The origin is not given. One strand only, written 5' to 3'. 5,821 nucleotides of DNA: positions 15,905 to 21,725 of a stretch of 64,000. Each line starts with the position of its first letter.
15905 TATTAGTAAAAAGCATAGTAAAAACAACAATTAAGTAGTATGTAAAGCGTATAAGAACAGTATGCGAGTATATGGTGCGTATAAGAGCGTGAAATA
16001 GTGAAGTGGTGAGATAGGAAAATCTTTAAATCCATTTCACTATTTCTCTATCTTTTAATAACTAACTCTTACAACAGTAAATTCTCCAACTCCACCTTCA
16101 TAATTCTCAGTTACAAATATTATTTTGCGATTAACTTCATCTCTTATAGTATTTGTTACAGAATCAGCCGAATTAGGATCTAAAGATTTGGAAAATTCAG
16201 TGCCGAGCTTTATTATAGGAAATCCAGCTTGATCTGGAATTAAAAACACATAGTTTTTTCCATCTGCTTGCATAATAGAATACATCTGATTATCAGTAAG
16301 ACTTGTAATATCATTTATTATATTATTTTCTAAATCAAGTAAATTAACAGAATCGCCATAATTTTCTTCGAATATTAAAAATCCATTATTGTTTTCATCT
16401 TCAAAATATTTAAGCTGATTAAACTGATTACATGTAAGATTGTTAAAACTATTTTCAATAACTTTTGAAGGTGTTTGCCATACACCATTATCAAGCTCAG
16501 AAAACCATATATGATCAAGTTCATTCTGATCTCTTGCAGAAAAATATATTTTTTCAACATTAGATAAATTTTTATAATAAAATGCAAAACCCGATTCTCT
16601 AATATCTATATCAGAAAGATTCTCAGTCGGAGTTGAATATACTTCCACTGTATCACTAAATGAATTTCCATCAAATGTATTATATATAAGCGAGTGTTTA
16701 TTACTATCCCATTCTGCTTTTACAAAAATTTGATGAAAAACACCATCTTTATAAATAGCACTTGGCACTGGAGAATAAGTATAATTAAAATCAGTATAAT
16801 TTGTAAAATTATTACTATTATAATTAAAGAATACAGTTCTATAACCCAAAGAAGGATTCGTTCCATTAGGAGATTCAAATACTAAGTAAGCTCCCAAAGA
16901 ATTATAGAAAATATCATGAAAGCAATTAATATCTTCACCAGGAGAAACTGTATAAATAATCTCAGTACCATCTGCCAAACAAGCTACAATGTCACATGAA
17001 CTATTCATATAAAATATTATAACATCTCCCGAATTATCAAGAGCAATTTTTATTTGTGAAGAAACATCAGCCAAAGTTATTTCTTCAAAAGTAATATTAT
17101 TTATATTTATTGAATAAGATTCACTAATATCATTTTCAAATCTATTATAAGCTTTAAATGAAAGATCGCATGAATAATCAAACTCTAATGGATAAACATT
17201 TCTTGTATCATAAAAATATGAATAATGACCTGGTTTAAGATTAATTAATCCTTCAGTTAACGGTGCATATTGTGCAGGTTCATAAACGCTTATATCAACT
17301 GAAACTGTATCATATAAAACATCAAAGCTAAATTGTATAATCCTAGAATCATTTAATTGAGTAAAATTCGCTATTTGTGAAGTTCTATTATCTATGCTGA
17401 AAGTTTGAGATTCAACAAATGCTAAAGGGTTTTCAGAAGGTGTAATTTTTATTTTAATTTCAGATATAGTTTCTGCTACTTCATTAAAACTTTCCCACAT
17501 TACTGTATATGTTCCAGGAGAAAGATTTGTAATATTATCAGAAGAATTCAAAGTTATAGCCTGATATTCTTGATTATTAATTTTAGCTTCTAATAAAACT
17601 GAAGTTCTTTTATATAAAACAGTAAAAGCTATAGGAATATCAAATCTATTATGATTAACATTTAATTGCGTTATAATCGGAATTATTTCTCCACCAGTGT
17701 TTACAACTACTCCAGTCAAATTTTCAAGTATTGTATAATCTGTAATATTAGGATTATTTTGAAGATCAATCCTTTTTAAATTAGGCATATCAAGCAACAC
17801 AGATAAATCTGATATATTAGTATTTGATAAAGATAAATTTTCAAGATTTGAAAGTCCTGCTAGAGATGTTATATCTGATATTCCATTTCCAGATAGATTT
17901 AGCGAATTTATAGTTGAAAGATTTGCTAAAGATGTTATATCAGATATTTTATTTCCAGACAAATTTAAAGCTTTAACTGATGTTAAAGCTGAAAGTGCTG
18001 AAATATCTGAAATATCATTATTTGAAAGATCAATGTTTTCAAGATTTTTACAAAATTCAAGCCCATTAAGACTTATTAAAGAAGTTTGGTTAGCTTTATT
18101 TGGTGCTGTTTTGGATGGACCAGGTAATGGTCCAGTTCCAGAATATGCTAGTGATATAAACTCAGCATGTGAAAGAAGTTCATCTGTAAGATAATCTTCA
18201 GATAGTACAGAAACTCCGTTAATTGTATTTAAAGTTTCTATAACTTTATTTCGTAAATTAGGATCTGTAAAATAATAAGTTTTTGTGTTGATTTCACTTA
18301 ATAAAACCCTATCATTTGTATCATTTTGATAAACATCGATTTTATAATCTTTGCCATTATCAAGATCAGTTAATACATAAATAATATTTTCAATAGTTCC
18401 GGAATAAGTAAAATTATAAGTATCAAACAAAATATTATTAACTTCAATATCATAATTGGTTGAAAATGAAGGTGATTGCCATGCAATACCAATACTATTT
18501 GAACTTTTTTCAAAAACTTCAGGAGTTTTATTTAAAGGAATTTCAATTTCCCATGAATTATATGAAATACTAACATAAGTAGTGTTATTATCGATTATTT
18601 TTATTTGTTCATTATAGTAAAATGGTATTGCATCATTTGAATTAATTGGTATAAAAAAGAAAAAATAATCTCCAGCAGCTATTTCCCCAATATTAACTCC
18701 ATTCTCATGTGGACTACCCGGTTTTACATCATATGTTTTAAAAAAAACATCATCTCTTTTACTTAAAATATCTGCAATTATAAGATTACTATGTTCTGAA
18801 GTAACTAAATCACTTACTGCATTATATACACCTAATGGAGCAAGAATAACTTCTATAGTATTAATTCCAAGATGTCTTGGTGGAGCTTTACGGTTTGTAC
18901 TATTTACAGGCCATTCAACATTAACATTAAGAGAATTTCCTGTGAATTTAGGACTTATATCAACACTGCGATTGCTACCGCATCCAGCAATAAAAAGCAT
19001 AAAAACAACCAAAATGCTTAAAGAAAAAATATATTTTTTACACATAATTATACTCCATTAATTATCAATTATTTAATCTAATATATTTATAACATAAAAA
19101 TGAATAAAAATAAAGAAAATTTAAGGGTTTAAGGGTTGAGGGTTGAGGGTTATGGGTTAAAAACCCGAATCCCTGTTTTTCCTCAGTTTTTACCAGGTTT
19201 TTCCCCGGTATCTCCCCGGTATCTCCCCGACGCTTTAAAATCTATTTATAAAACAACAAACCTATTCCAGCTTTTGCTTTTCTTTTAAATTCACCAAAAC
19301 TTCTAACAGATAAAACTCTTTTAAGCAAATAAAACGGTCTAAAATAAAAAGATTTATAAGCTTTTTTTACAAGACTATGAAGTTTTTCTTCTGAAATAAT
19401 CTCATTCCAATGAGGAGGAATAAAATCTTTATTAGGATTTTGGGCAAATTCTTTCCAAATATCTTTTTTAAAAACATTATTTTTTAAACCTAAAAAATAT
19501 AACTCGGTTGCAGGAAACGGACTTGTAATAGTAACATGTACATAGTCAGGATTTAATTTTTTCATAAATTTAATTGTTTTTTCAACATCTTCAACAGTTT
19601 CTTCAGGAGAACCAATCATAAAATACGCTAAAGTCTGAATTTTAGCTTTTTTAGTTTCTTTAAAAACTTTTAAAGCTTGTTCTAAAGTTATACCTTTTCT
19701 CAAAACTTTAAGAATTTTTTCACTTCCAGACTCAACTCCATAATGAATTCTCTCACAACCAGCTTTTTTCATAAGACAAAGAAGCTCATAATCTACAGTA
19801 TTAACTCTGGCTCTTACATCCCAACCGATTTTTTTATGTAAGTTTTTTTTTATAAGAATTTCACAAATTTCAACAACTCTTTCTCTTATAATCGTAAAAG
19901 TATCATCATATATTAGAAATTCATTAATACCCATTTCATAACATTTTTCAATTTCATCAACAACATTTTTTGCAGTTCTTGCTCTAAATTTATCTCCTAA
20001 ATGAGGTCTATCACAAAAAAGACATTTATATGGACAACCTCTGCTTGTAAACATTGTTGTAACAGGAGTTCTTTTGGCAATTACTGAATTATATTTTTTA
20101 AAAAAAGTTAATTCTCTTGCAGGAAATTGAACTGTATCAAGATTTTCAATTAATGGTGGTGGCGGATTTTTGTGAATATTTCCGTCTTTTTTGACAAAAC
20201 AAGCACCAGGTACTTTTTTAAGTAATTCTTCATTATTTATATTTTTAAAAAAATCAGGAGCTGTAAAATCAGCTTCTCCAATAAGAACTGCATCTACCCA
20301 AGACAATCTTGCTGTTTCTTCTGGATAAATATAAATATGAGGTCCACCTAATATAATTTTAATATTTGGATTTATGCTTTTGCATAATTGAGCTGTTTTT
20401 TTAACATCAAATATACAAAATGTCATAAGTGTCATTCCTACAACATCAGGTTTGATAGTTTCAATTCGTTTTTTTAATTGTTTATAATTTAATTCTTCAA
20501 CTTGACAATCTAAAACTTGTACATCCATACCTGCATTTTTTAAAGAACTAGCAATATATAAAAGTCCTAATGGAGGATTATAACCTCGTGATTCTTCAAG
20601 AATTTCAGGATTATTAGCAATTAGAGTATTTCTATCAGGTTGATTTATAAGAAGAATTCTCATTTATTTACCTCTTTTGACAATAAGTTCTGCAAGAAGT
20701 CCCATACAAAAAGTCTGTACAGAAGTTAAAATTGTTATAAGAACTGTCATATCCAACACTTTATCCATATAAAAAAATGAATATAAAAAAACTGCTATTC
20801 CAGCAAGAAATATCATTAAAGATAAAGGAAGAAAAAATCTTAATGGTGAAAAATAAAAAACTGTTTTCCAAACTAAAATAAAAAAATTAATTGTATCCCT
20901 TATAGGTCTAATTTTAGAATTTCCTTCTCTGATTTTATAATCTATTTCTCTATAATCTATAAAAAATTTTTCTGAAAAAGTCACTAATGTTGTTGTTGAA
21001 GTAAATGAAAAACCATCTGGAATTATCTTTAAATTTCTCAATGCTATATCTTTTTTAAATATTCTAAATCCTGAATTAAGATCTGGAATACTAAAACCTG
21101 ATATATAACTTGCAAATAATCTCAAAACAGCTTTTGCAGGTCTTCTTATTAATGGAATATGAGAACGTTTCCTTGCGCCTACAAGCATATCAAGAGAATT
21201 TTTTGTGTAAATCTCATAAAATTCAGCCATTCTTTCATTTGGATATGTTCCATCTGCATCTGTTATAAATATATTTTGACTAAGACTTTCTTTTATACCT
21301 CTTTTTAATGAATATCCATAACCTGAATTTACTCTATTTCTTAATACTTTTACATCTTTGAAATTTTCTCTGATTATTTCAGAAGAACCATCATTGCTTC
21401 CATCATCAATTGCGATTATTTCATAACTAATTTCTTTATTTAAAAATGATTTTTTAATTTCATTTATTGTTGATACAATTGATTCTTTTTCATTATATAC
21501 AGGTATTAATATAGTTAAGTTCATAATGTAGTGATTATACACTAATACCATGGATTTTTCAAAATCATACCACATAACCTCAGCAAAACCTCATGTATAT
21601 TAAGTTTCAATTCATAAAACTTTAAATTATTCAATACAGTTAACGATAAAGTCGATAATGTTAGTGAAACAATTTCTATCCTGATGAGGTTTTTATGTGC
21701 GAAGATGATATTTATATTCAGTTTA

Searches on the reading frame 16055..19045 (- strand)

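Call 16: search_protein_families(library=pfam, proteins=[window:16055-19045:-])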
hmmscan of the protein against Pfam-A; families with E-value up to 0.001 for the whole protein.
window:16055-19045:- (996 aa): 6 families
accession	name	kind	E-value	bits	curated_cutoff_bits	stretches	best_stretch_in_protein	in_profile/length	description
PF12799.13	LRR_4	-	2.5e-19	69.3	27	4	333-375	1-44/44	Leucine Rich repeats (2 copies)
PF13855.12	LRR_8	-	2.1e-10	40.6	27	3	334-389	2-61/61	Leucine rich repeat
PF23952.1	LRR_EndoS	-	5.4e-06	27.1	27.9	1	337-431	27-116/116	Endo-beta-N-acetylglucosaminidase EndoS LRR domain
PF00041.27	fn3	-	0.00033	21.2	25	0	179-240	10-68/84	Fibronectin type III domain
PF23211.1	LRR_LRWD1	-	0.00037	20.7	28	0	328-389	37-98/190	Leucine-rich repeat and WD repeat-containing protein 1, LRR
PF14580.12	LRR_9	-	0.00066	19.7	30.5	1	335-411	44-125/175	Leucine-rich repeat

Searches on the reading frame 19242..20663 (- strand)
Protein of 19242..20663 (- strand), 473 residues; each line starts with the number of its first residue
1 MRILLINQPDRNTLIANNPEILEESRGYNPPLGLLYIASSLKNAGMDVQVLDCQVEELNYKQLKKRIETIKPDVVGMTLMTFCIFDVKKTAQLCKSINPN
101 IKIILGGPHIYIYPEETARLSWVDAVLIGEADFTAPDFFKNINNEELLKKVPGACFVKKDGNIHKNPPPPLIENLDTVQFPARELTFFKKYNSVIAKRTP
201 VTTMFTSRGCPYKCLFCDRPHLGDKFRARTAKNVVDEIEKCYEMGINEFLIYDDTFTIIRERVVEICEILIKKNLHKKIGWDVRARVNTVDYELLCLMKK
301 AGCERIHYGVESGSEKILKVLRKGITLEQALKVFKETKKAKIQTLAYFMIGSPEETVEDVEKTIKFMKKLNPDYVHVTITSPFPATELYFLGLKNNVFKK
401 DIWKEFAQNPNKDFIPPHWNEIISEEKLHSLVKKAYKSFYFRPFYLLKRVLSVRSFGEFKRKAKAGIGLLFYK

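Call 73: search_protein_families(library=pfam, proteins=[window:19242-20663:-], max_evalue=0.00001)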
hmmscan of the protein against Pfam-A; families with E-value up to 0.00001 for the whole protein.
window:19242-20663:- (473 aa): 2 families
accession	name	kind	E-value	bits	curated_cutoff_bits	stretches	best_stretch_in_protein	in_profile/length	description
PF04055.27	Radical_SAM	-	5.2e-28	98.7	29.5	1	206-366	3-165/166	Radical SAM superfamily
PF02310.24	B12-binding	-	2.2e-24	86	32.1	1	23-135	6-117/121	B12 binding domain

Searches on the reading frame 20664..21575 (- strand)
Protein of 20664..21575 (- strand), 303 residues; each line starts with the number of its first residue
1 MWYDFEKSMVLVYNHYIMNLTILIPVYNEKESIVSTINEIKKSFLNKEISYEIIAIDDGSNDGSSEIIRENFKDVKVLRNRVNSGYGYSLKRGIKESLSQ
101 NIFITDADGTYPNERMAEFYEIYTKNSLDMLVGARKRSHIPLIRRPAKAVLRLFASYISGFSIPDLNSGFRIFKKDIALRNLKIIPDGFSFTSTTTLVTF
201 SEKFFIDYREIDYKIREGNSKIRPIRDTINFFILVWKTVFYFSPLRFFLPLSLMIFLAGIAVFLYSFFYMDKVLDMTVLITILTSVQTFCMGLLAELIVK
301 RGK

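Call 73: search_protein_families(library=pfam, proteins=[window:20664-21575:-], max_evalue=0.00001)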
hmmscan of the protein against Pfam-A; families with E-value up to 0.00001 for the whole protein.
window:20664-21575:- (303 aa): 1 family
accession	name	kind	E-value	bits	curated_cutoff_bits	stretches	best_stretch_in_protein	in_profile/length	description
PF00535.33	Glycos_transf_2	-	7.1e-23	81.8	23.3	1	21-139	1-119/168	Glycosyl transferase family 2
